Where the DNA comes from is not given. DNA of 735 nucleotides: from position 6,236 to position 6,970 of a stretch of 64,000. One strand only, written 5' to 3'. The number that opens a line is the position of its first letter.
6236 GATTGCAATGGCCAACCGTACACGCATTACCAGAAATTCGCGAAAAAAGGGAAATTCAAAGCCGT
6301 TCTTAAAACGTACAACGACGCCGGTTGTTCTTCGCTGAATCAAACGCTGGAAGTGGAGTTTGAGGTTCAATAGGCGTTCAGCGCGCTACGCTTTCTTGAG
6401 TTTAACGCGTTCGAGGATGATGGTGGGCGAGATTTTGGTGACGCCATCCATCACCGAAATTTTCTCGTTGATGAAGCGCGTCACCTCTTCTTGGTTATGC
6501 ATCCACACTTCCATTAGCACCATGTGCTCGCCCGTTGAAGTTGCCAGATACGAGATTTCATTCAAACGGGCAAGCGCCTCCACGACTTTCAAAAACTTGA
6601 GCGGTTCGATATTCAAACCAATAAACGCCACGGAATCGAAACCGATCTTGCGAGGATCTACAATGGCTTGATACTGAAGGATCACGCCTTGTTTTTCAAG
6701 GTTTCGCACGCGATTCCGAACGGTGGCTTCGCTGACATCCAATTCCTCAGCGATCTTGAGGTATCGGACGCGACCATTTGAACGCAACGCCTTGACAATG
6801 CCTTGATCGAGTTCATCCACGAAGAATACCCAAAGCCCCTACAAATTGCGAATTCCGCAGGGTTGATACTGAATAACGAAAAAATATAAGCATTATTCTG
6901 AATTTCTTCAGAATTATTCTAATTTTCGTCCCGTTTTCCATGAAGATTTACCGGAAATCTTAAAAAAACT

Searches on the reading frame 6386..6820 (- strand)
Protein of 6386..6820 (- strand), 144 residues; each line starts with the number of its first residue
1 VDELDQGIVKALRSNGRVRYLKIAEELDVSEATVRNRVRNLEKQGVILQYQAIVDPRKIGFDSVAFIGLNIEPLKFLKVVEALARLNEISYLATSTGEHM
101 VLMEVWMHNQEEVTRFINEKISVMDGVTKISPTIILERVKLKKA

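Call 7: search_protein_families(library=pfam, proteins=[window:6386-6820:-], max_evalue=0.1)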
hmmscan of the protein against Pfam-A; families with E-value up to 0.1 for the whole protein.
window:6386-6820:- (144 aa): 28 families (the best 25 are shown)
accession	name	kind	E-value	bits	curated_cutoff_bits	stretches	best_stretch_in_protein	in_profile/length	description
PF01037.27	AsnC_trans_reg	-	3.9e-12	46.3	25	1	68-137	2-72/73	Lrp/AsnC ligand binding domain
PF13412.12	HTH_24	-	4.3e-12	45.9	21.9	1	1-47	1-47/48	Winged helix-turn-helix DNA-binding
PF13404.12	HTH_AsnC-type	-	5.5e-12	45.7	27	1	1-42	1-42/42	AsnC-type helix-turn-helix domain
PF22482.2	AsnC_trans_reg_3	-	5e-08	33.4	24.4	1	78-140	26-87/95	PF0864 C-terminal dimeric alpha+beta barrel domain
PF08220.18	HTH_DeoR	-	1.2e-07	31.8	21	1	6-48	3-45/57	DeoR-like helix-turn-helix domain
PF08279.18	HTH_11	-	6.6e-06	26.4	25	1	8-48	5-46/55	HTH domain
PF12840.13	HTH_20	-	2.1e-05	24.8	27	1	8-47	9-48/51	Helix-turn-helix domain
PF22451.2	NirdL-like_HTH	-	5.3e-05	23.2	27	1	20-47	19-46/47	Siroheme decarboxylase NirDL-like HTH domain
PF01325.25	Fe_dep_repress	-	0.00011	22.8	26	1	14-46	19-51/60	Iron dependent repressor, N-terminal DNA binding domain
PF24034.1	DUF7343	-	0.00026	21.2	27.6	1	8-48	8-49/62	Domain of unknown function (DUF7343)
PF01047.28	MarR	-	0.0016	18.7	24.6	1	12-52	12-52/59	MarR family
PF13384.12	HTH_23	-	0.0024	18.1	24.6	1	11-45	13-45/50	Homeodomain-like domain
PF14090.12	HTH_39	-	0.0034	17.6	21.3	1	6-46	4-42/70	Winged helix-turn-helix domain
PF08281.18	Sigma70_r4_2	-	0.0034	17.4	25.7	1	20-39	29-48/54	Sigma-70, region 4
PF00392.27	GntR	-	0.0058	16.7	27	1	4-47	9-54/64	Bacterial regulatory proteins, gntR family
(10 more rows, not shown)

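Call 8: search_protein_families(library=ncbifam, proteins=[window:6386-6820:-], max_evalue=0.1)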
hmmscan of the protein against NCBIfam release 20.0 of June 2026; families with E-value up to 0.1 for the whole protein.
window:6386-6820:- (144 aa): 28 families (the best 25 are shown)
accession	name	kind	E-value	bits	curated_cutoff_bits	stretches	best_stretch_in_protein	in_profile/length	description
NF040820.1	trans_reg_LrpA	equivalog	2.5e-33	115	250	1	1-140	2-141/141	HTH-type transcriptional regulator LrpA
NF041395.1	TranRegLrpA1_Halo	equivalog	7.5e-32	110.3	250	1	5-140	7-142/142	HTH-type transcriptional regulator LrpA1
NF053758.1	ChrTpTrnRegChrS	equivalog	1.1e-26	93.4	250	1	1-140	12-151/158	chromate efflux transcriptional regulator ChrS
NF008384.0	PRK11179.1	equivalog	2.7e-21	76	227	1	1-135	7-142/153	transcriptional regulator AsnC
NF041396.1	TranRegLrp_Halo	equivalog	8.1e-19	68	190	1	2-139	4-140/149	HTH-type transcriptional regulator Lrp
NF040947.1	trans_reg_LysM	equivalog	8.5e-17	61.2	180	1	1-138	1-135/136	HTH-type transcriptional regulator LysM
NF008370.0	PRK11169.1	equivalog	7.4e-12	45.2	233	1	1-140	12-154/164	leucine-responsive transcriptional regulator Lrp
NF040707.3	Siroheme_Dcarb_AhbB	equivalog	3.6e-09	36.5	125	1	20-91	16-87/146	siroheme decarboxylase subunit beta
NF040708.3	Siroheme_Dcarb_AhbA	equivalog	1.8e-08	34.2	140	1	20-138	19-132/144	siroheme decarboxylase subunit alpha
TIGR01884.1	cas_HTH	subfamily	2e-08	33.9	60.2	1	7-49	146-188/202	CRISPR-associated CARF protein Csa3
NF040755.1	AgaR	equivalog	6.9e-06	25.4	260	1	7-49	10-52/256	transcriptional repressor AgaR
NF041397.1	TranRegGlpR_Halo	equivalog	0.00057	19.6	300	1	6-47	8-49/253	HTH-type transcriptional regulator GlpR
NF007316.0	PRK09802.1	equivalog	0.00064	19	351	1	6-47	20-61/269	DeoR family transcriptional regulator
TIGR00331.1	hrcA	equivalog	0.0012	18.5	197.2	1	23-49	29-55/338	heat-inducible transcriptional repressor HrcA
NF008273.0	PRK11050.1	equivalog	0.0014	18.3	153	1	8-49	45-86/156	manganese-binding transcriptional regulator MntR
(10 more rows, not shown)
